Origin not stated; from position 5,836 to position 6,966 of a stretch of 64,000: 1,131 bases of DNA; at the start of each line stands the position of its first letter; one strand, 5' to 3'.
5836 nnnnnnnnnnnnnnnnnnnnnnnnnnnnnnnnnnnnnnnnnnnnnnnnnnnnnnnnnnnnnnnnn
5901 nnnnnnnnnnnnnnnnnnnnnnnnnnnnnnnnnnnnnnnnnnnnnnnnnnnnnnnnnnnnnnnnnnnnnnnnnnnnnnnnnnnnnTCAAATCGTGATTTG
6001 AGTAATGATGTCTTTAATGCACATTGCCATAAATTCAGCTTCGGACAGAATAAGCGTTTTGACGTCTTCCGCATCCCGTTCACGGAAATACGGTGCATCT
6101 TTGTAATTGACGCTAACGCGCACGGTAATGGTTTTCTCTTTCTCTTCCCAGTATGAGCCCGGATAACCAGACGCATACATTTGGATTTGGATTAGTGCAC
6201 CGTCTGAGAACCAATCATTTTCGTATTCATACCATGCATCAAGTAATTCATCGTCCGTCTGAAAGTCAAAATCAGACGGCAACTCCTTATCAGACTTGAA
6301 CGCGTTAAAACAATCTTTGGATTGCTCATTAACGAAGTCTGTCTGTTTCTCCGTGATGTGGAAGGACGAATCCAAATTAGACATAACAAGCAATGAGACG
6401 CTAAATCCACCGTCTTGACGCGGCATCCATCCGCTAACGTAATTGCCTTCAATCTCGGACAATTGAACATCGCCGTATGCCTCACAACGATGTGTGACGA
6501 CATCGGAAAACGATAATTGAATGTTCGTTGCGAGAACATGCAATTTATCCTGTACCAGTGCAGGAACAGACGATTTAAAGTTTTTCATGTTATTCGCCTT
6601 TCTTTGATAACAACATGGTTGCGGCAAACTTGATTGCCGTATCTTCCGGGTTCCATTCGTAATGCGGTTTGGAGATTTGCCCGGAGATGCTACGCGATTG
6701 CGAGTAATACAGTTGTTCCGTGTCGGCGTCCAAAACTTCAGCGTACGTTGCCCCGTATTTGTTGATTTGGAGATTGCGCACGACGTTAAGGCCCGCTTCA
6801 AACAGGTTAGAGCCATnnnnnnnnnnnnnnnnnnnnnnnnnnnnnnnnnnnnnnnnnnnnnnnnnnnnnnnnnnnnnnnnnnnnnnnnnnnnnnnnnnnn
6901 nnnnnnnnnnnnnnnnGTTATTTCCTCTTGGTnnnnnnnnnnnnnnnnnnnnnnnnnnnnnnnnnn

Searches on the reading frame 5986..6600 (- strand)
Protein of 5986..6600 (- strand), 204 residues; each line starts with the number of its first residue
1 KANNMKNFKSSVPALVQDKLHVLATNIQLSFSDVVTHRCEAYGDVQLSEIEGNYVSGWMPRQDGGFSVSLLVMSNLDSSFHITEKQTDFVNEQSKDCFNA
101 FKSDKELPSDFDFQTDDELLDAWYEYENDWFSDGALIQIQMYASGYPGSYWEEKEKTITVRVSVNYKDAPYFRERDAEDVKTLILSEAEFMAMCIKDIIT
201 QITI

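Call 84: find_related_loci(query=A1, collection=viral_contigs, flank=5000)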
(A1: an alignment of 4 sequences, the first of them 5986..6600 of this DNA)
Query A1 (204 aa) in viral_contigs; peptide patterns used: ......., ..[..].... (x = any residue, [..] = any of these).
45 stretches matched a pattern; 5 encode a relative of the query (tblastn E <= 1e-3); 5 distinct loci.
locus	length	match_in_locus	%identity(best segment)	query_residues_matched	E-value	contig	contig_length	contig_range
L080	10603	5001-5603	71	5-204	4e-93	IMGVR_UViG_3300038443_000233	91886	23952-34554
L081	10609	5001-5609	68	4-204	1e-90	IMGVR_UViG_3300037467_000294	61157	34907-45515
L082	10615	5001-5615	55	1-204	2e-72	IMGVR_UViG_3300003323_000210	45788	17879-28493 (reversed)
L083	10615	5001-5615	46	5-204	6e-54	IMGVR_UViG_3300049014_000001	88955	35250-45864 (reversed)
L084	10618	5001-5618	44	1-204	2e-52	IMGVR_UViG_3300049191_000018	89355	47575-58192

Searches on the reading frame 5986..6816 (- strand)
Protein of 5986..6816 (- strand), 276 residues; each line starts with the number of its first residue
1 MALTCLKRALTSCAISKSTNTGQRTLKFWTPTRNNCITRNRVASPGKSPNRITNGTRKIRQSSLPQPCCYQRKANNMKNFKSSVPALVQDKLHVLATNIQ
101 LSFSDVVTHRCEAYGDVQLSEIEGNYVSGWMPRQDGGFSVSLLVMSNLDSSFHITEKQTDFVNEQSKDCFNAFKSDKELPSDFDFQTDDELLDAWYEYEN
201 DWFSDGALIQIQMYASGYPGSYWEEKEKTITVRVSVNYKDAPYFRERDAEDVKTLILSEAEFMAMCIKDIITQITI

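Call 10: search_protein_families(library=phrogs, proteins=[window:5986-6816:-])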
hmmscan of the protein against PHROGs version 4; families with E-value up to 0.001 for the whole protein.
window:5986-6816:- (276 aa): 0 families

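Call 17: find_related_loci(query=window:5986-6816:-, collection=viral_contigs, flank=8000)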
Query window:5986-6816:- (276 aa) in viral_contigs; peptide patterns used: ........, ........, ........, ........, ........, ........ (x = any residue, [..] = any of these).
5 stretches matched a pattern; 3 encode a relative of the query (tblastn E <= 1e-3); 3 distinct loci.
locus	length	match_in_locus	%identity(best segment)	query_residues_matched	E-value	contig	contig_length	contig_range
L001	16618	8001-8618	70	72-276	5e-93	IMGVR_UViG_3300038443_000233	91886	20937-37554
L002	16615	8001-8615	55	73-276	3e-71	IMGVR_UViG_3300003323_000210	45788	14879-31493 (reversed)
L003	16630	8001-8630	43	69-276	2e-52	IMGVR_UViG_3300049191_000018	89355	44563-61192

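Call 24: search_dna_similar(query=window:5986-6816:-, collection=phages, mode=protein, max_rows=20, max_evalue=0.001)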
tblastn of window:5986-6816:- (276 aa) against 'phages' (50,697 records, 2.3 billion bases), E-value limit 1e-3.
No match.

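Call 69: find_encoding_contigs(protein=window:5986-6816:-, flank=10000, max_places=10)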
Protein window:5986-6816:- (276 aa): no gene with exactly this product is on record in the collection.

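Call 75: search_protein_families(library=pfam, proteins=[window:5986-6816:-], max_evalue=0.01)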
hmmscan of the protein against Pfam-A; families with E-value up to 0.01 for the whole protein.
window:5986-6816:- (276 aa): 0 families
